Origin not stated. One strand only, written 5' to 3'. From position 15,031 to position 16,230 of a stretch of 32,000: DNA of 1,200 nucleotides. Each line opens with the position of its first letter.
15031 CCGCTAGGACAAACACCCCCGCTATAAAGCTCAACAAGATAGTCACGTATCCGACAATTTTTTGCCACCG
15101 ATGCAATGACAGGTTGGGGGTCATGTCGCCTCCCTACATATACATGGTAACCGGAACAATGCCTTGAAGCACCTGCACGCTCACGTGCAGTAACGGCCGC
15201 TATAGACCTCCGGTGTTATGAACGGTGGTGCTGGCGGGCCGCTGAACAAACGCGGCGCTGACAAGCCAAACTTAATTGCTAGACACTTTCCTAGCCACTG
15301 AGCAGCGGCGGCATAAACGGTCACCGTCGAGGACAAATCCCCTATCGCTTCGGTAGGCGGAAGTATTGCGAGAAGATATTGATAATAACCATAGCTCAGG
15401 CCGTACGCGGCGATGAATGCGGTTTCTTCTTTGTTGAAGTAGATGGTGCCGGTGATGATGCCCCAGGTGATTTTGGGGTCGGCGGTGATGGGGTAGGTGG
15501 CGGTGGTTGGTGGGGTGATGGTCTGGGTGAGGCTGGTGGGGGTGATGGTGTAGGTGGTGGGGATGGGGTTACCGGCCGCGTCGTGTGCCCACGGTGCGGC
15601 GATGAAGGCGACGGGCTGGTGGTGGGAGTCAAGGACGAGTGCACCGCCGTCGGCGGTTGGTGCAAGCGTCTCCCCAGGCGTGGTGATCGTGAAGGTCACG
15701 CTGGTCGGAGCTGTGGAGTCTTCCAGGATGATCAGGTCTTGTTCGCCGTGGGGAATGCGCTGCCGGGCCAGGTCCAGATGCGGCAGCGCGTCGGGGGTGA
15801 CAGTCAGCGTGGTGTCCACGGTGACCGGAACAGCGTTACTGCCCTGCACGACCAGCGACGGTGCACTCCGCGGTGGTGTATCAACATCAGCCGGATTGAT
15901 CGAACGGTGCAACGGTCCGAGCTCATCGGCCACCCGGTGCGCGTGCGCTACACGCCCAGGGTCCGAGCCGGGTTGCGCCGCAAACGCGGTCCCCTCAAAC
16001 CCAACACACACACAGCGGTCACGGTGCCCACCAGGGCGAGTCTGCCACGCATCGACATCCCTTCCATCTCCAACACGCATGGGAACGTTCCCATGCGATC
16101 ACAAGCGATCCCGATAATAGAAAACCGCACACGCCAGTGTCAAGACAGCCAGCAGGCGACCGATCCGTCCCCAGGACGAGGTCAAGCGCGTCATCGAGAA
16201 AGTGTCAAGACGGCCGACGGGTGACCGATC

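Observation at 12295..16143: Low-GC island between dxr and the MMPL gene: one promoter, a secreted-type protein, and three tandem diverging copies of a two-module small membrane-protein cassette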

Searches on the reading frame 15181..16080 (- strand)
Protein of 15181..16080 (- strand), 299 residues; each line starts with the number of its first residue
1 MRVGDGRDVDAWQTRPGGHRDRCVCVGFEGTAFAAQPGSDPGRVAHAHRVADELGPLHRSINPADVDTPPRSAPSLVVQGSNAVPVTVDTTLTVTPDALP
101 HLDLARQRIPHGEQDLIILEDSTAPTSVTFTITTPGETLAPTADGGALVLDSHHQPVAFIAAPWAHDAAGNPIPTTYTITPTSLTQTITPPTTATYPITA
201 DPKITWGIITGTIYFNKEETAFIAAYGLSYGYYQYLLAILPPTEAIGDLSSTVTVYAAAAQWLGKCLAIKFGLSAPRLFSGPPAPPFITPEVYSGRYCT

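Call 3: search_protein_families(library=pfam, proteins=[window:15181-16080:-], max_evalue=0.1)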
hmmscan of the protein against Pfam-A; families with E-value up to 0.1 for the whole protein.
window:15181-16080:- (299 aa): 0 families

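Call 4: search_protein_families(library=ncbifam, proteins=[window:15181-16080:-], max_evalue=0.1)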
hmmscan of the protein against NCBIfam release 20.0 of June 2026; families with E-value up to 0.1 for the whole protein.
window:15181-16080:- (299 aa): 0 families

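Call 9: find_homologous_proteins(query=window:15181-16080:-, max_evalue=0.01)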
Query window:15181-16080:- (299 aa): 13 proteins with E <= 0.01 among 5973 candidates.
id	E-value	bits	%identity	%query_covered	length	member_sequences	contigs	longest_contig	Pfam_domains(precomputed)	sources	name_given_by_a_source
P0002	2.6e-159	547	100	84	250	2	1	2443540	-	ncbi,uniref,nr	ncbi:hypothetical protein [Acidothermus cellulolyticus]|uniref:hypothetical protein n=1 Tax=Acidothe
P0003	1.5e-120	420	74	89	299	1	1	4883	-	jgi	-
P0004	3.3e-115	403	72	91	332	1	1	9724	-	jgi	jgi:hypothetical protein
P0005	7.3e-107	375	64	100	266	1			-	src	-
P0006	1.3e-89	319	68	74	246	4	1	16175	-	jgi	jgi:hypothetical protein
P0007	9.1e-23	99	44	42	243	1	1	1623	-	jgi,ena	-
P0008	3.5e-20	91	45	39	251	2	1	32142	-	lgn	-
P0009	3.0e-12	65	39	36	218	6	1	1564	-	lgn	-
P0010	5.7e-11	60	37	35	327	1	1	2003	PF10783.15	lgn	-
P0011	2.2e-10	58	41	36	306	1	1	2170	-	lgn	-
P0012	1.1e-9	56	44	30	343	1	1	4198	-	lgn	-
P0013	4.0e-9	54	33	59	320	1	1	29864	-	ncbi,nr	ncbi:MAG: hypothetical protein U0904_07340 [Candidatus Nanopelagicales bacterium]|nr:hypothetical pr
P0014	1.2e-8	53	33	34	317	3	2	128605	PF10783.15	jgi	jgi:hypothetical protein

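Call 11: find_encoding_contigs(protein=P0004, flank=10000, max_places=4)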
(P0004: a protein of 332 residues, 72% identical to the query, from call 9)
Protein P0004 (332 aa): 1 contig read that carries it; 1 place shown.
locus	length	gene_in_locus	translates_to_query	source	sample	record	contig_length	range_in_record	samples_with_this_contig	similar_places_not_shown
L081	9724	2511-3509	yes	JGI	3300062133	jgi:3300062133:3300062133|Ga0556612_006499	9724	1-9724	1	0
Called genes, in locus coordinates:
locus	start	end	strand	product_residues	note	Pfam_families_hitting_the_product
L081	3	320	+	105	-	?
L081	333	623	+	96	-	-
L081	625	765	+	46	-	-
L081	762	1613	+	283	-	-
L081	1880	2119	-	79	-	-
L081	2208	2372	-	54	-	-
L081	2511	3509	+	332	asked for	-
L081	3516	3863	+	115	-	-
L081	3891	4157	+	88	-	-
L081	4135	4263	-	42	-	-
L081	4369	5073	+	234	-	PF00753:Lactamase_B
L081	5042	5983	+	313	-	-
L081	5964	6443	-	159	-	PF01668:SmpB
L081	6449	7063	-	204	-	PF03572:Peptidase_S41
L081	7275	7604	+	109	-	-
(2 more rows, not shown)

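Call 12: find_encoding_contigs(protein=P0006, flank=10000, max_places=4)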
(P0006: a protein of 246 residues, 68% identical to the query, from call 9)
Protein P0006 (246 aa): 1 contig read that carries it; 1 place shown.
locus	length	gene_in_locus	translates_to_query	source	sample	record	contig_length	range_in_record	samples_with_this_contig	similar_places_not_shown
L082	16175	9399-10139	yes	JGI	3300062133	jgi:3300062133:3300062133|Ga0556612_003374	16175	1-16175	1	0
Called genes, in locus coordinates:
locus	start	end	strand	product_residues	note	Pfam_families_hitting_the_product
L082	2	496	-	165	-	?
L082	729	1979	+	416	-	PF21016:RlmN_N (faint), PF04055:Radical_SAM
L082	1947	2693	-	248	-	PF01865:PhoU_div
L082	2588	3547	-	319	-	PF01384:PHO4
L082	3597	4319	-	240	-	PF01128:IspD, PF12804:NTP_transf_3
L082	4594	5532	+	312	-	PF01408:GFO_IDH_MocA, PF21378:YceM-like_C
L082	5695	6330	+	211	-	PF01842:ACT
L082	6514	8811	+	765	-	PF03176:MMPL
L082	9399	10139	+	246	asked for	-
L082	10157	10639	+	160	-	-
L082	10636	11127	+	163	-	-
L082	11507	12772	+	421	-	PF02670:DXP_reductoisom, PF08436:DXP_redisom_C, PF13288:DXPR_C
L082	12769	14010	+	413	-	PF02163:Peptidase_M50, PF17820:PDZ_6 (weak)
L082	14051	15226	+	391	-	PF04551:GcpE, PF26540:GcpE_C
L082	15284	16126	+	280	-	PF13312:DUF4081, PF00583:Acetyltransf_1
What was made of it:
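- On T7SS LXG toxin with TsaI-like arrays: The neighbours are MMPL, ACT-domain, dxr, rip1 and gcpE genes (call 12).
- On Horizontally acquired genomic island: No integrase or transposase among the neighbouring genes of the syntenic locus L082 (call 12).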

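Call 13: find_encoding_contigs(protein=P0003, flank=10000, max_places=4)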
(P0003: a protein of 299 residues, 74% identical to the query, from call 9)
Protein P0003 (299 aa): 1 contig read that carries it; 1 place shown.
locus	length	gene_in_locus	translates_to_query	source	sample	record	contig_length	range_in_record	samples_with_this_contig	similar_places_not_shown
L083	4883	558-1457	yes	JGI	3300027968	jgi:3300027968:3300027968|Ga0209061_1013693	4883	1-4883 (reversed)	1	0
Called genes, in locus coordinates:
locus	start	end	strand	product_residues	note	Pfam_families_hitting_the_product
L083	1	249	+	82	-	?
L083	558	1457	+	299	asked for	-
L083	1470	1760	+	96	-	-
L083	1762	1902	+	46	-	-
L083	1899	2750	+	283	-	-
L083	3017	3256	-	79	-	-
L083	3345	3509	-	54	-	-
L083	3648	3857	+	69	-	PF00268:Ribonuc_red_sm (weak)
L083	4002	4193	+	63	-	-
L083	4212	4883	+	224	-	?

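Call 25: search_protein_families(library=pfam, proteins=[P0007, P0008, P0009, P0010, P0011, P0012, P0013, P0014, P0004, P0003], max_evalue=1)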
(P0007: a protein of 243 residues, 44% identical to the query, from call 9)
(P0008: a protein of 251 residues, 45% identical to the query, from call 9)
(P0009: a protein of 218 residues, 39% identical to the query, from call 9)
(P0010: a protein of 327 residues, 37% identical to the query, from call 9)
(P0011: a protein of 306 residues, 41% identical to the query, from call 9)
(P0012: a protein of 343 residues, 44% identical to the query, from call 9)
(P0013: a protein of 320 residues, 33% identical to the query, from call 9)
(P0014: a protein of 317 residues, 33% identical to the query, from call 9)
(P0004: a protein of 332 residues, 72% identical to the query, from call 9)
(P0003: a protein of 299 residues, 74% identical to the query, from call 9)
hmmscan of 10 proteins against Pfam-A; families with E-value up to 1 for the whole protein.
P0007 (243 aa): 0 families

P0008 (251 aa): 2 families
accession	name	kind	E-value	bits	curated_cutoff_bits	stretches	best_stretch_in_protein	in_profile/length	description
PF22827.1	GldL_N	-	0.022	15.4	24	1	191-218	2-29/62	GldL N-terminal domain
PF02368.24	Big_2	-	0.96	9.9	22.8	0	37-59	45-65/79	Bacterial Ig-like domain (group 2)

P0009 (218 aa): 0 families

P0010 (327 aa): 2 families
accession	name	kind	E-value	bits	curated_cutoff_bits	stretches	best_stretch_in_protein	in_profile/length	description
PF10783.14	DUF2599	-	9.4e-16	58.6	25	1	239-327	2-92/94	Protein of unknown function (DUF2599)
PF13349.12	DUF4097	-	0.027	14.3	22.9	1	64-143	172-246/247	Toastrack DUF4097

P0011 (306 aa): 0 families

P0012 (343 aa): 2 families
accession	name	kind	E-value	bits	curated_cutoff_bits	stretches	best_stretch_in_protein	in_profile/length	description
PF10783.14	DUF2599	-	0.00017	22.5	25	1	281-342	34-92/94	Protein of unknown function (DUF2599)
PF05818.17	TraT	-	0.35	11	31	1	7-67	85-145/214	Enterobacterial TraT complement resistance protein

P0013 (320 aa): 0 families

P0014 (317 aa): 1 family
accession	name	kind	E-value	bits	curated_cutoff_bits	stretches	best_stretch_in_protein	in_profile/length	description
PF10783.14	DUF2599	-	1.6e-16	61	25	1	228-317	1-92/94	Protein of unknown function (DUF2599)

P0004 (332 aa): 0 families

P0003 (299 aa): 0 families

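Call 32: find_encoding_contigs(protein=P0008, flank=6000, max_places=2)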
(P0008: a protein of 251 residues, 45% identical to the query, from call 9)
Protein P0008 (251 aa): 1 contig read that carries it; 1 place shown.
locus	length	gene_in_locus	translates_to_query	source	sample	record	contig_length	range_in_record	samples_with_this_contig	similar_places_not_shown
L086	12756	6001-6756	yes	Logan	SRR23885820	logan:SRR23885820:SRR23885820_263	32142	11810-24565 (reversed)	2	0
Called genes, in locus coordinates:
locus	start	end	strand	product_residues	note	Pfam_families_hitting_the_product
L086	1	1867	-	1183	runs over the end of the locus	PF02811:PHP, PF07733:DNA_pol3_alpha, PF17657:DNA_pol3_finger, PF14579:HHH_6, PF01336:tRNA_anti-codon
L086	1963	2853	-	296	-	PF08007:JmjC_2, PF00190:Cupin_1 (faint)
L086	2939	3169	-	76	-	-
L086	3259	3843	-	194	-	PF13581:HATPase_c_2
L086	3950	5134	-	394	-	PF01381:HTH_3, PF13560:HTH_31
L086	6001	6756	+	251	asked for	-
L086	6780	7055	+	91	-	-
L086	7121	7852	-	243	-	PF06271:RDD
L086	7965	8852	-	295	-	PF00126:HTH_1, PF03466:LysR_substrate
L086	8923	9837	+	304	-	PF00701:DHDPS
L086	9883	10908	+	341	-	PF01118:Semialdhyde_dh, PF02774:Semialdhyde_dhC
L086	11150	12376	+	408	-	PF01936:NYN (weak)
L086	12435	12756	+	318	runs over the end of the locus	PF00005:ABC_tran, PF02463:SMC_N (faint), PF13304:AAA_21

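Call 33: find_encoding_contigs(protein=P0013, flank=6000, max_places=2)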
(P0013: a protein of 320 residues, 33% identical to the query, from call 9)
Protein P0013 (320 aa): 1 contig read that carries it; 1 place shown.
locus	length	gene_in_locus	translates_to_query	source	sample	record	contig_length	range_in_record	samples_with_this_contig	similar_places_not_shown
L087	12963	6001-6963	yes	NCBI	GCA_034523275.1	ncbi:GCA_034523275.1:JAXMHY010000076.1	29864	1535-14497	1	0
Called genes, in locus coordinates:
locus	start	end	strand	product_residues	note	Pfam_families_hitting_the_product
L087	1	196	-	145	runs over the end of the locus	-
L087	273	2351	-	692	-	PF15420:Abhydrolase_9_N, PF10081:Abhydrolase_9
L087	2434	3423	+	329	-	PF13593:SBF_like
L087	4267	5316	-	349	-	PF12760:Zn_ribbon_IS1595, PF12762:DDE_Tnp_IS1595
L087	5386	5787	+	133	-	PF01850:PIN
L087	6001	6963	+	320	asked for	-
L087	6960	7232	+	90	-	-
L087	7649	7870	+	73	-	PF22513:FitA-like_RHH (faint), PF01402:RHH_1 (weak)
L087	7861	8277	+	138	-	PF01850:PIN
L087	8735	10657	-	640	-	PF05362:Lon_C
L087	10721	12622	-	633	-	PF05362:Lon_C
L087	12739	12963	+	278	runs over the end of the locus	PF00561:Abhydrolase_1, PF12146:Hydrolase_4, PF12697:Abhydrolase_6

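Call 36: find_encoding_contigs(protein=P0014, flank=5000, max_places=2)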
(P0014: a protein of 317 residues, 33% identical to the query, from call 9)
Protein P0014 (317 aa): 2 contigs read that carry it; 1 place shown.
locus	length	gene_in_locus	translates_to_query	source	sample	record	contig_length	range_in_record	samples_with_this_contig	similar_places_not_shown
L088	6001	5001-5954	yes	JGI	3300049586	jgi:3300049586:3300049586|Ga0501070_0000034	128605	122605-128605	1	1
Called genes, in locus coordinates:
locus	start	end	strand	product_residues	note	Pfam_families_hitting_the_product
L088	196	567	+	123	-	-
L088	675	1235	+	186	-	-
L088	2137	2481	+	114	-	-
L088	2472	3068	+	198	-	-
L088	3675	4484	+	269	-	-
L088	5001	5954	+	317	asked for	PF10783:DUF2599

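Call 38: predict_structure(alignment_id=A1)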
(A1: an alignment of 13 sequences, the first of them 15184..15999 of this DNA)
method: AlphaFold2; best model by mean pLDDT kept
length: 272 residues; sequences in the alignment: 13
mean_pLDDT: 62.8   pTM: 0.47
mean pLDDT of the five models: 62.8, 61.4, 60.7, 59.0, 57.0
residues with pLDDT >= 90: 12; 70-90: 109; 50-70: 80; < 50: 71
segments of 3 or more residues with pLDDT < 50: 1-58, 180-183, 247-254
pLDDT, mean of each block of 10 residues (from residue 1): 28 34 29 28 30 39 59 72 64 82 62 83 76 84 90 85 90 72 61 75 61 56 76 84 56 49 71 65
secondary structure, 60 per line:
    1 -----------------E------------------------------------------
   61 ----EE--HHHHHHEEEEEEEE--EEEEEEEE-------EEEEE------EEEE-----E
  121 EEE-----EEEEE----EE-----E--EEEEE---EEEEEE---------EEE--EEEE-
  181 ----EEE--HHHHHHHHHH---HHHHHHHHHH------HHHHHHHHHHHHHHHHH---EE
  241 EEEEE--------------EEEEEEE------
elements in order: H69-74 E75-82 E85-92 E100-104 E111-114 E120-123 E129-133 E148-152 E156-161 E171-173 E176-179 E185-187 H190-199 H203-212 H219-235 E239-245 E260-266
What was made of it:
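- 15421..16004 (-): Constant part of Acel_1529: a beta-rich N-domain (core 15472-15843) ending in YPITADP. It includes the junction homology block (15421-15508) that encodes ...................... Call 38: AF2 pLDDT is 70-90 for this part.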

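Call 42: fold_search(model_id=the predicted structure, library=pdb)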
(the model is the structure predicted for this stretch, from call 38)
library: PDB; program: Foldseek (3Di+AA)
matches with E <= 10: 794; with E <= 0.001: 0
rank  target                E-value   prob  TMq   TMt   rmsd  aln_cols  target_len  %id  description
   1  2xsg_B                7.2e-03  0.69  0.22  0.09  17.1       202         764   11  Structure of the gh92 family glycosyl hydrolase ccman5 (released 2011-10-12)
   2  6f8z_B                1.1e-02  0.57  0.23  0.11  13.8       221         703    6  Structure of the family GH92 alpha-mannosidase BT3130 from Bacteroides thetaiotaomicron (released 2018-05-02)
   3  2xsg_A                1.2e-02  0.57  0.21  0.09  17.1       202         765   11  Structure of the gh92 family glycosyl hydrolase ccman5 (released 2011-10-12)
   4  2y7l_A                1.2e-02  0.93  0.22  0.20   9.6       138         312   17  Structure of N-terminal domain of Candida albicans Als9-2 in complex with human fibrinogen gamma peptide (released 2011-10-05)
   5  6f8z_C                1.6e-02  0.69  0.21  0.10  10.2       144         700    6  Structure of the family GH92 alpha-mannosidase BT3130 from Bacteroides thetaiotaomicron (released 2018-05-02)
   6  9lb6                  2.2e-02  0.66  0.25  0.11  12.0       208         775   10  Crystal structure of trehalose 6-phosphate phosphatase Weissella ceti (released 2025-07-30)
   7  6f90_B                2.4e-02  0.47  0.23  0.11  13.5       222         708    5  Structure of the family GH92 alpha-mannosidase BT3130 from Bacteroides thetaiotaomicron in complex with Mannoimidazole (released 2018-05-02)
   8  6f90_A                3.8e-02  0.72  0.23  0.10   9.9       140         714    4  Structure of the family GH92 alpha-mannosidase BT3130 from Bacteroides thetaiotaomicron in complex with Mannoimidazole (released 2018-05-02)
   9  6f90_C                4.2e-02  0.60  0.22  0.11   9.9       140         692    5  Structure of the family GH92 alpha-mannosidase BT3130 from Bacteroides thetaiotaomicron in complex with Mannoimidazole (released 2018-05-02)
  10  2y7o                  5.0e-02  0.57  0.20  0.18  10.6       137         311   17  Structure of N-terminal domain of Candida albicans als9-2 - G299W mutant (released 2011-10-05)
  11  9gk6                  6.2e-02  0.47  0.16  0.06  10.2       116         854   11  ERAP1 in complex with 1-[2-(6-chloro-3-oxo-3,4-dihydro-2H-1,4-benzothiazin-4-yl)acetamido]cyclohexane-1-carboxylic acid (released 2025-01-22)
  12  9sd8_B                7.3e-02  0.08  0.12  0.06  21.1       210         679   15  Crystal structure of C-terminally truncated human PGGHG in complex with glucose. (released 2026-02-11)
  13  2wvz_A                7.8e-02  0.30  0.23  0.10  14.3       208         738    8  Structure of the Family GH92 Inverting Mannosidase BT3990 from Bacteroides thetaiotaomicron VPI-5482 (released 2009-12-29)
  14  2wvx_A                7.8e-02  0.28  0.23  0.11  16.8       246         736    9  Structure of the Family GH92 Inverting Mannosidase BT3990 from Bacteroides thetaiotaomicron VPI-5482 (released 2009-11-03)
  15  6mgq_A                8.7e-02  0.41  0.18  0.07  10.1       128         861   12  ERAP1 in the open conformation bound to 10mer phosphinic inhibitor DG014 (released 2019-12-18)
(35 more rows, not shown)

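Call 59: search_protein_families(library=ncbifam, proteins=[P0010, P0014], max_evalue=0.01)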
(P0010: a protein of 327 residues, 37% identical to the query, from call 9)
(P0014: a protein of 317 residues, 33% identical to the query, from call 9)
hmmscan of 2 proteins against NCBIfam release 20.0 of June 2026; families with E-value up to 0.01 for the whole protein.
P0010 (327 aa): 0 families

P0014 (317 aa): 0 families

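Call 76: search_solved_structures(query=A1, max_evalue=1)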
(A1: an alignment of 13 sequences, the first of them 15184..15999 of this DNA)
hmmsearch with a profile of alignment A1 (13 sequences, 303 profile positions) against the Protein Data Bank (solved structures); distinct sequences matched with E-value up to 1: 0.

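Call 77: search_protein_families(library=padloc, proteins=[window:15181-16080:-], max_evalue=0.1)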
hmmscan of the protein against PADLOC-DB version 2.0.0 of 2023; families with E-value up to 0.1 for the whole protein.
window:15181-16080:- (299 aa): 0 families

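Call 80: search_protein_families(library=phrogs, proteins=[window:15181-16080:-], max_evalue=0.01)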
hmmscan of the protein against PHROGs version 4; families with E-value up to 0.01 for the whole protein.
window:15181-16080:- (299 aa): 0 families

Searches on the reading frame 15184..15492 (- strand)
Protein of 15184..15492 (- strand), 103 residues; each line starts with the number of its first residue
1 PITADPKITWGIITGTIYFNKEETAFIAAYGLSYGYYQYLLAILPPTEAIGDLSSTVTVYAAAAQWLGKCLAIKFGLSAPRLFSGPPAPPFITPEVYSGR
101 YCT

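Call 88: predict_structure(alignment_id=A6)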
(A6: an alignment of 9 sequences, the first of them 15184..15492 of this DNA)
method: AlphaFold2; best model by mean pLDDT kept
length: 103 residues; sequences in the alignment: 9
mean_pLDDT: 69.3   pTM: 0.61
mean pLDDT of the five models: 69.3, 69.0, 69.0, 68.5, 66.8
residues with pLDDT >= 90: 0; 70-90: 48; 50-70: 50; < 50: 5
segments of 3 or more residues with pLDDT < 50: 1-4
pLDDT, mean of each block of 10 residues (from residue 1): 49 75 82 61 58 73 87 71 57 78 71
secondary structure, 60 per line:
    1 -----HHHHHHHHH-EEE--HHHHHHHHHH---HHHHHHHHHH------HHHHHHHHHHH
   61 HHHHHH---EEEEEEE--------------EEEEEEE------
elements in order: H6-14 E16-18 H21-30 H34-43 H50-66 E70-76 E91-97
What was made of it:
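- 15181..15420 (-): Variable, low-GC C-terminal module (CT1, 'long' type): predicted helices between beta strands, two invariant Cys, ending .............................. AF2 on the CT alone gives pLDDT 69 (call 88).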

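Call 91: fold_search(model_id=the predicted structure, library=pdb)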
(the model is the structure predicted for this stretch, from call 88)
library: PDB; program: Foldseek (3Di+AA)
matches with E <= 10: 54; with E <= 0.001: 0
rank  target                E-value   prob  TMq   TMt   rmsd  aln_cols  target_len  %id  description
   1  1i2k                  6.5e-01  0.38  0.41  0.18   7.4        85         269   13  AMINODEOXYCHORISMATE LYASE FROM ESCHERICHIA COLI (released 2003-09-02)
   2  1et0                  2.0e+00  0.18  0.40  0.19   7.6        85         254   16  CRYSTAL STRUCTURE OF AMINODEOXYCHORISMATE LYASE FROM ESCHERICHIA COLI (released 2000-07-19)
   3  6m36_I                2.4e+00  0.12  0.34  0.34   3.9        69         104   19  The crystal structure of B. subtilis RsbV/RsbW complex in the monoclinic crystal form (released 2020-07-15)
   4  3qh6                  2.4e+00  0.03  0.22  0.18  13.7       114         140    8  1.8A resolution structure of CT296 from Chlamydia trachomatis (released 2011-10-05)
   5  6m36_A                3.1e+00  0.11  0.33  0.33   4.4        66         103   18  The crystal structure of B. subtilis RsbV/RsbW complex in the monoclinic crystal form (released 2020-07-15)
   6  6m36_C                3.1e+00  0.09  0.30  0.30   5.5        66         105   15  The crystal structure of B. subtilis RsbV/RsbW complex in the monoclinic crystal form (released 2020-07-15)
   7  6zka_V                3.4e+00  0.12  0.29  0.22   3.7        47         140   26  Membrane domain of open complex I during turnover (released 2020-10-07)
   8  3ff2                  3.4e+00  0.04  0.23  0.21  11.9       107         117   19  Crystal structure of an uncharacterized cystatin fold protein (saro_2299) from novosphingobium aromaticivorans dsm at 1. (released 2008-12-16)
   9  5jvg_P                3.6e+00  0.03  0.21  0.18  11.8        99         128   14  The large ribosomal subunit from Deinococcus radiodurans in complex with avilamycin (released 2016-11-09)
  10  8jjr_r                3.8e+00  0.07  0.23  0.19   7.9        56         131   14  Cryo-EM structure of Symbiodinium photosystem I (released 2024-05-15)
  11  3udz_B                3.8e+00  0.02  0.18  0.06  16.8        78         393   13  Inositol 1,3,4,5,6-pentakisphosphate 2-kinase from A. thaliana in complex with ADP and IP6. (released 2012-03-14)
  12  9jfj_B                4.3e+00  0.06  0.22  0.11   8.3        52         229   13  Crystal structure of the cytoplasmic domain of ZraS in ADP-bound form (released 2025-03-26)
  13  3juw_B                4.3e+00  0.03  0.22  0.16   9.6        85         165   10  Putative GnaT-family acetyltransferase from Bordetella pertussis. (released 2009-09-22)
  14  8etg_m                4.3e+00  0.03  0.15  0.05   5.5        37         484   19  Fkbp39 associated 60S nascent ribosome State 3 (released 2022-11-30)
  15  8i6v_B                4.6e+00  0.06  0.25  0.25  11.1        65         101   15  Cryo-EM structure of the polyphosphate polymerase VTC complex(Vtc4/Vtc3/Vtc1) (released 2023-03-01)
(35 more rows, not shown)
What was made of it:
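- On Pore-forming colicin / CDI ionophore type: Foldseek against the PDB gives nothing below E=0.65 for the CT model (call 91).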
